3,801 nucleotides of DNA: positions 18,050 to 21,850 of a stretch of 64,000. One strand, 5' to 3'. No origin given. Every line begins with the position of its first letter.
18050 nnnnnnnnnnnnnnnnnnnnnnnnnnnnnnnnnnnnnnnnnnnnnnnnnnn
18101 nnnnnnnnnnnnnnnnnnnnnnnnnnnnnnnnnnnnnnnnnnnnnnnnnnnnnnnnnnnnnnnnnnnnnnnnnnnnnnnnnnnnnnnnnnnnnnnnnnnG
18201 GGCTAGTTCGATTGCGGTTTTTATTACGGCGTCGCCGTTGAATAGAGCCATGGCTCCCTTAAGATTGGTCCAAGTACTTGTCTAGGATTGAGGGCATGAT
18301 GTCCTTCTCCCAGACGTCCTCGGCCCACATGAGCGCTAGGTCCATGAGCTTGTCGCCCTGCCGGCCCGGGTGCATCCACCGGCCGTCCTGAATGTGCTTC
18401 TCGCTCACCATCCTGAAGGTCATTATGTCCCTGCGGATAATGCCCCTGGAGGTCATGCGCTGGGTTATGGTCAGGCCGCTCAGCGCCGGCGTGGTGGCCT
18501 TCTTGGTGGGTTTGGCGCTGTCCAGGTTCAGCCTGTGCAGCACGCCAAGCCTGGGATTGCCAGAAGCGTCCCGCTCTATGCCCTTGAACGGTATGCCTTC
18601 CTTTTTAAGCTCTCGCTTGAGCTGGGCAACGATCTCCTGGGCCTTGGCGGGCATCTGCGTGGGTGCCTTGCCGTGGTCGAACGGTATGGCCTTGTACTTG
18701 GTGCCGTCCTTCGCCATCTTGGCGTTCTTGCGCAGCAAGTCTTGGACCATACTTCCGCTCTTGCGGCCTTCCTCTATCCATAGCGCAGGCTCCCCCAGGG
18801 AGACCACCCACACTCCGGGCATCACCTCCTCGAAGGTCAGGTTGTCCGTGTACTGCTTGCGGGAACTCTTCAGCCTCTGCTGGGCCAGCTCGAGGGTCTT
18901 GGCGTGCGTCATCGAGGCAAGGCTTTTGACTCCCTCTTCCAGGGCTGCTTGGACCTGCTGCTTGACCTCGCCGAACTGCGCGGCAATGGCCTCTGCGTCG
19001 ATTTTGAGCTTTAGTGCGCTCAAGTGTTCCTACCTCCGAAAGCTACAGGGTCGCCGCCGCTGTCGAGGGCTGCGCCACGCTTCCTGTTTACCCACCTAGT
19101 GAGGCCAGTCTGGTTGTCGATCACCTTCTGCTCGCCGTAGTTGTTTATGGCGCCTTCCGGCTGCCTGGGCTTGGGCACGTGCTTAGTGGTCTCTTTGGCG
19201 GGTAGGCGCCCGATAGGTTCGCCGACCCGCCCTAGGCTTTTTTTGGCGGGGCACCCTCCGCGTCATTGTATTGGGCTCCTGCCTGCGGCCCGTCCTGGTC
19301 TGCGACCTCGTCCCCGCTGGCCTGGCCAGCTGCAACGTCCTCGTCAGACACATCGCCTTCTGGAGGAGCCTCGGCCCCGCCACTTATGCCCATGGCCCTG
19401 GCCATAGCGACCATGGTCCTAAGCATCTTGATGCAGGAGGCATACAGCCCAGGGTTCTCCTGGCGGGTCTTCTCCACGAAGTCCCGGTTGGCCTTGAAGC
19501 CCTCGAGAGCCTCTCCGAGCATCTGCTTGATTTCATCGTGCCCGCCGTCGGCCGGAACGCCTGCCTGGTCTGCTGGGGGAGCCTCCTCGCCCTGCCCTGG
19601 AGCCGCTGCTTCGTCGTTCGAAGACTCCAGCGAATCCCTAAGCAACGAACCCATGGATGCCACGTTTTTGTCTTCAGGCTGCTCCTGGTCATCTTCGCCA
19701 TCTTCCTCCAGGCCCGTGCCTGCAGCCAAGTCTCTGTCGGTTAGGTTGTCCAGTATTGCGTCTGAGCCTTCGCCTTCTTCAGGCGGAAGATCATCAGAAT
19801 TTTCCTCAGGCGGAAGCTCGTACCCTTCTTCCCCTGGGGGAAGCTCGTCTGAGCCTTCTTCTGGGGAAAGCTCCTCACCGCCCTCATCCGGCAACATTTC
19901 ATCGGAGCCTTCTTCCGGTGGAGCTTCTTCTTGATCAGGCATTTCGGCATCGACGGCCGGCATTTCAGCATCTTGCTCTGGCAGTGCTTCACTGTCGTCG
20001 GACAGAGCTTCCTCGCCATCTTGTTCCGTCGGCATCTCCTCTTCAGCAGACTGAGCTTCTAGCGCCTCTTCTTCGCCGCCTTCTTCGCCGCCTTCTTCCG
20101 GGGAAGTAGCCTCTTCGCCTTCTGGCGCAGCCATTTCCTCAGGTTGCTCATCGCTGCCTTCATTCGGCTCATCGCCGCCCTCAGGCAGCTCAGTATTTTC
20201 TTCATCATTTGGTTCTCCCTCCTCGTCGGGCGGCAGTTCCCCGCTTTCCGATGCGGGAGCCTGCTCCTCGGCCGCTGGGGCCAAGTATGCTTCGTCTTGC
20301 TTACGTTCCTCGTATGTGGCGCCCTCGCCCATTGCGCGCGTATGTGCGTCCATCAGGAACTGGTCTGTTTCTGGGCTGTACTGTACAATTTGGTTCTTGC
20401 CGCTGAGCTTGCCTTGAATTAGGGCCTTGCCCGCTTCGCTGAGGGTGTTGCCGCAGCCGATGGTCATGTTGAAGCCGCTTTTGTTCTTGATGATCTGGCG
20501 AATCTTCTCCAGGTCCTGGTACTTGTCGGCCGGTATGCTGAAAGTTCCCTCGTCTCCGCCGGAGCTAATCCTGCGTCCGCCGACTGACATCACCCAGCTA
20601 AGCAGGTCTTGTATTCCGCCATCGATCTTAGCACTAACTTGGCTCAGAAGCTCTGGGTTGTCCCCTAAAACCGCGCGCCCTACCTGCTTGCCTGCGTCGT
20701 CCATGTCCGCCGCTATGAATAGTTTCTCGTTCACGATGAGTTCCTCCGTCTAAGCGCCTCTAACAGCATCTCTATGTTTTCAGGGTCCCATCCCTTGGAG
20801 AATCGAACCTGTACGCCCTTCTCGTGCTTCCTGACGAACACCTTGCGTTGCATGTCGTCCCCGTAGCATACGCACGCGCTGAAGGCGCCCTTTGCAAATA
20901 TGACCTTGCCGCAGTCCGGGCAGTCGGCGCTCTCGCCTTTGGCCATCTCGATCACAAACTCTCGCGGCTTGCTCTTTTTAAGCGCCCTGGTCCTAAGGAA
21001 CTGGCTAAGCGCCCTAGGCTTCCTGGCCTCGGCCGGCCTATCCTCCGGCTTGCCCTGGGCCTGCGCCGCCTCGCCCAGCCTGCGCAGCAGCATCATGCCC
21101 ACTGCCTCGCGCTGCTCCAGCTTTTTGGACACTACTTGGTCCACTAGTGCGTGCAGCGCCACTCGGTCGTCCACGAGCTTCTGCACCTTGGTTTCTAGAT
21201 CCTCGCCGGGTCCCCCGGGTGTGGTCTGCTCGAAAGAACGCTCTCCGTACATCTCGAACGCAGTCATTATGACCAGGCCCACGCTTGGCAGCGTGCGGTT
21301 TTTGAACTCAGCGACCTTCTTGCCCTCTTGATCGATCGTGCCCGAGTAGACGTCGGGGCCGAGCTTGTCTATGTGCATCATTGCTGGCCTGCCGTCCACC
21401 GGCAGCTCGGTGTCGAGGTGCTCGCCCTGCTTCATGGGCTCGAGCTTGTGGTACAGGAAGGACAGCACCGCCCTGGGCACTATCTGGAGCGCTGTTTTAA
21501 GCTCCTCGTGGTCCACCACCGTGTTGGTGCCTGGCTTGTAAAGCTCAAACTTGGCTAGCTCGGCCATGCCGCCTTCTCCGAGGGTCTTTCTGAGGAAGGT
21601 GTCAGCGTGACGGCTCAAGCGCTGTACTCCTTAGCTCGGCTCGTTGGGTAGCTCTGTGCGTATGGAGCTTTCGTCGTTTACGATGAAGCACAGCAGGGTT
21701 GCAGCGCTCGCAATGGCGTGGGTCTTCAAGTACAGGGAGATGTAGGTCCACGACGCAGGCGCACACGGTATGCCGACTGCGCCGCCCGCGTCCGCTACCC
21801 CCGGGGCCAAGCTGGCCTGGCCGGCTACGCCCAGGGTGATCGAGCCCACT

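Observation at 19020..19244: Candidate programmed -1 frameshift (A AAA AAA + spacer + GC stem-loop) extending the mCpol-like protein by 72 aa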

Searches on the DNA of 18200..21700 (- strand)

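Call 5: search_dna_similar(query=window:18200-21700:-, collection=phages, mode=distant, max_rows=20)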
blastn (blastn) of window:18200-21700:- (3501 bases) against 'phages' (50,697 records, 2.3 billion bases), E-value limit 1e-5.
No match.
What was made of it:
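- Tried and rejected: A blastn of 3.5 kb around the site found nothing (call 5).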

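Call 57: search_rna_families(source=window, start=18900, end=19400, threshold=evalue, max_evalue=1)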
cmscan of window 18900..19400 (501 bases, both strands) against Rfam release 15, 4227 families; matches with E-value up to 1: 0.
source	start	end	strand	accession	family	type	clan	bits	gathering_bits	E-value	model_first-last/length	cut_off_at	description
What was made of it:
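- Tried and rejected: No hit (call 57), so this is not a catalogued frameshift element.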

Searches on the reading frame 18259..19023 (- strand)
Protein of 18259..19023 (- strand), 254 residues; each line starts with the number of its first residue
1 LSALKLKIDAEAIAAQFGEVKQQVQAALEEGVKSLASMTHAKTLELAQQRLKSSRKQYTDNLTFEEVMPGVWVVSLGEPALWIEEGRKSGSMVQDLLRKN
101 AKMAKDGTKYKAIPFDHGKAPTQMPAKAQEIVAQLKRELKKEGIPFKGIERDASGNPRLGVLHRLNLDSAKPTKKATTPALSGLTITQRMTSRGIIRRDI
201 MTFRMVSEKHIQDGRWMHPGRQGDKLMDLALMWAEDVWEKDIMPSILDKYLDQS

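Call 3: search_protein_families(library=pfam, proteins=[window:18259-19023:-], max_evalue=0.01)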
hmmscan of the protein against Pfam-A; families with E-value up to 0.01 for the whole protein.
window:18259-19023:- (254 aa): 0 families

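Call 4: search_protein_families(library=phrogs, proteins=[window:18259-19023:-], max_evalue=0.01)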
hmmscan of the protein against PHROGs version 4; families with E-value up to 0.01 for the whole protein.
window:18259-19023:- (254 aa): 1 family
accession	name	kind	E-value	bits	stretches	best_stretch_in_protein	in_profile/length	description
phrog_16819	-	unknown function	7.4e-18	65.9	1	7-229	5-217/239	-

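Call 7: find_related_loci(query=window:18259-19023:-, collection=viral_contigs, flank=4000)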
Query window:18259-19023:- (254 aa) in viral_contigs; peptide patterns used: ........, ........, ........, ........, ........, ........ (x = any residue, [..] = any of these).
14 stretches matched a pattern; 5 encode a relative of the query (tblastn E <= 1e-3); 5 distinct loci.
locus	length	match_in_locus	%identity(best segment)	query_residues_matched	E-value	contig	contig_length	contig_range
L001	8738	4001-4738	55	4-250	5e-95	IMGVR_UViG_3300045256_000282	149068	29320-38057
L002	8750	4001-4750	55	1-250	7e-93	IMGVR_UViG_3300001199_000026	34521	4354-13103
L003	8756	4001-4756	53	4-250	1e-89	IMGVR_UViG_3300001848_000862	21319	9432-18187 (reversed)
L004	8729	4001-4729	39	1-250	2e-53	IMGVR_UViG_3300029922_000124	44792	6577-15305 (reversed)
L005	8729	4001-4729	39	1-250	2e-53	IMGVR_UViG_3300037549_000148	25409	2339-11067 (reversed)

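Call 20: find_related_loci(query=A1, collection=viral_contigs, flank=4000)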
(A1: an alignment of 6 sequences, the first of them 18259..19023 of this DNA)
Query A1 (254 aa) in viral_contigs; peptide patterns used: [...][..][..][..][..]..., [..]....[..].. (x = any residue, [..] = any of these).
138 stretches matched a pattern; 65 encode a relative of the query (tblastn E <= 1e-3); 63 distinct loci.
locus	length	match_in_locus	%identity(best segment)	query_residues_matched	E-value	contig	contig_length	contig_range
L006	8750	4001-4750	57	1-250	4e-94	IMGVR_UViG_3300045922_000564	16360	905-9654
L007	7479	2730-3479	57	1-250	4e-94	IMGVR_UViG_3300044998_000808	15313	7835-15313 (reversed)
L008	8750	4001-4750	57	1-250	4e-94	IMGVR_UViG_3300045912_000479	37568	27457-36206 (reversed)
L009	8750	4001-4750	57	1-250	4e-94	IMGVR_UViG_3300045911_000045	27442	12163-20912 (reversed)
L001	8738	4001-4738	55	4-250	6e-94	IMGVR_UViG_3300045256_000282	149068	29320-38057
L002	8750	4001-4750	55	1-250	7e-92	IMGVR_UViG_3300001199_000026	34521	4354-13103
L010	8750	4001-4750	57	1-250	1e-91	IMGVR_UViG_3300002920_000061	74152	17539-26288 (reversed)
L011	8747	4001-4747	58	1-250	2e-97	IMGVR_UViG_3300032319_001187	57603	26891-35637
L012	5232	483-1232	56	1-250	1e-91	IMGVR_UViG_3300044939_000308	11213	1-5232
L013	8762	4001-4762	54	1-254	3e-91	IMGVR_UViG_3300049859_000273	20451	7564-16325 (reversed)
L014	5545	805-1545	55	4-250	2e-89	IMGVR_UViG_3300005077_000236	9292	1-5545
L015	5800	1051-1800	53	1-250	3e-89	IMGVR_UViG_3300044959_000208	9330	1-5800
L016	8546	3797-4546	54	1-250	9e-89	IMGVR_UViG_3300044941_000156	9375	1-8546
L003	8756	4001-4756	53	4-250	1e-88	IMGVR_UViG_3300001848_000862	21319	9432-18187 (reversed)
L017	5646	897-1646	53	1-250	1e-88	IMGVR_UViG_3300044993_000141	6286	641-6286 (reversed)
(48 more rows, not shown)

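Call 21: find_related_loci(query=A1, collection=metagenome_contigs, flank=4000)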
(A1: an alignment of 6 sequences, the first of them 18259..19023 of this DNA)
Query A1 (254 aa) in metagenome_contigs; peptide patterns used: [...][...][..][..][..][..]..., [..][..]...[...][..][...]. (x = any residue, [..] = any of these).
470 stretches matched a pattern; 37 encode a relative of the query (tblastn E <= 1e-3); 37 distinct loci.
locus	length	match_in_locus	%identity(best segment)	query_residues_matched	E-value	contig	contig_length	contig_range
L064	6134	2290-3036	55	1-250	1e-91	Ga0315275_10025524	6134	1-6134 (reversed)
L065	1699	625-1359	54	4-250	4e-96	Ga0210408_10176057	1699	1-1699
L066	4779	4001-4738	57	4-250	2e-90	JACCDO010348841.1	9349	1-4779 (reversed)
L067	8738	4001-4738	52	5-250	6e-89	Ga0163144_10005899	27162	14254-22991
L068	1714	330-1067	51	4-250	1e-91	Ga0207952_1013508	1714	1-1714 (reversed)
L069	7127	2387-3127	51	4-250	2e-86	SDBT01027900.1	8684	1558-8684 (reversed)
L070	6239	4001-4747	51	3-250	2e-82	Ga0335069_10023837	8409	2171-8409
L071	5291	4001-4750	50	3-250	6e-82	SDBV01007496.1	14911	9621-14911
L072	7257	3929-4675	50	1-250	3e-82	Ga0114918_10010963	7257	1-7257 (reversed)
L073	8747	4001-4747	48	1-250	3e-81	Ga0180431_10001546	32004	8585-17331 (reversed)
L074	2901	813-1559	49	1-250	3e-82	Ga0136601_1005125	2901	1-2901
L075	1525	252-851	55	4-203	4e-76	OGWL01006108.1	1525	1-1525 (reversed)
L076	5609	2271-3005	44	4-250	7e-70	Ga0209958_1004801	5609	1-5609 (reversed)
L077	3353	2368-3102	48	4-247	5e-70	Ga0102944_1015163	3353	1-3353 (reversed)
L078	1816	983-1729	42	3-250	1e-69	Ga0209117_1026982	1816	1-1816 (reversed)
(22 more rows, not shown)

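Call 26: search_dna_similar(query=window:18259-19023:-, collection=phages, mode=protein, max_evalue=0.001, max_rows=30)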
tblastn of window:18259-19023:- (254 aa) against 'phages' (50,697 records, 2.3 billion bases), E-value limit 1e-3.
Records with a match: 3; places in all: 3; records where one place covers at least 80% of the query: 1.
Best place of each record, by identity: <60% 3.
By first word of the organism name: Bacillus 2; Myxococcus 1.
By host as written in the record: - 2; Myxococcus sp. 1.
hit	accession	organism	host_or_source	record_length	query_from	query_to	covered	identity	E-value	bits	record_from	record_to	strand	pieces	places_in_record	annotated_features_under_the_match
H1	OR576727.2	Myxococcus phage Mx1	Myxococcus sp.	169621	4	247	96%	32.3%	2e-39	150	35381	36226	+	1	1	hypothetical protein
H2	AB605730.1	Bacillus phage SP-10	-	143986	35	227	76%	27.8%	2e-4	48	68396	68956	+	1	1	hypothetical protein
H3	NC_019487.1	Bacillus phage SP-10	-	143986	35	227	76%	27.8%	2e-4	48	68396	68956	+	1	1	hypothetical protein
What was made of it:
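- Tried and rejected: Only Mx1 and, weakly, Bacillus phage SP-10 match the neighbouring gene (call 26).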

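Call 27: get_annotated_region(hit=H1, flank=6000)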
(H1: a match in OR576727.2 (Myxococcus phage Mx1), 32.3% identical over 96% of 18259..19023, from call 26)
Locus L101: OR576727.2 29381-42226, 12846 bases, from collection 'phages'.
description: Myxococcus phage Mx1, complete genome.
organism: Myxococcus phage Mx1 (NCBI taxid 2994995)
taxonomy: Viruses; Duplodnaviria; Heunggongvirae; Uroviricota; Caudoviricetes
host: Myxococcus sp.; source: cow dung; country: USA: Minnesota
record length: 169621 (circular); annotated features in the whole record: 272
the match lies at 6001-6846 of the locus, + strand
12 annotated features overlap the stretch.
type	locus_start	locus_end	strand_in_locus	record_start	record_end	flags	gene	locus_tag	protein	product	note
CDS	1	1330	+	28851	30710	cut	-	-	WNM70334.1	kinase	-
CDS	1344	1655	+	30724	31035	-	-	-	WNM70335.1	hypothetical protein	-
CDS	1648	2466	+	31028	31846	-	-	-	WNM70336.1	hypothetical protein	-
CDS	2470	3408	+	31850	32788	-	-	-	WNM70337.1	hypothetical protein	-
CDS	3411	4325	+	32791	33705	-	-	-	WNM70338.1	hypothetical protein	-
CDS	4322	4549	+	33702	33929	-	-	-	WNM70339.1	hypothetical protein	-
CDS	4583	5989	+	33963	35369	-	-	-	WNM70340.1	hypothetical protein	-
CDS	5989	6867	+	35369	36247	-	-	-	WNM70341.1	hypothetical protein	-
CDS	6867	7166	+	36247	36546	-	-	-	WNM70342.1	hypothetical protein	-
CDS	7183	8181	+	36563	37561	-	-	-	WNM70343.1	hypothetical protein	-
CDS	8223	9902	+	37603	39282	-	-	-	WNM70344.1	hypothetical protein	-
CDS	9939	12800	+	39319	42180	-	-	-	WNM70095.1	tail sheath protein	-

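Call 81: search_protein_families(library=ncbifam, proteins=[window:18259-19023:-], max_evalue=0.01)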
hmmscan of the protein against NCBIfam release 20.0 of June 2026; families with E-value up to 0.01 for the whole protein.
window:18259-19023:- (254 aa): 0 families

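Call 90: search_protein_families(library=padloc, proteins=[window:18259-19023:-], max_evalue=0.01)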
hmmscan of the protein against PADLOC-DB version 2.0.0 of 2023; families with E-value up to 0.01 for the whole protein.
window:18259-19023:- (254 aa): 0 families
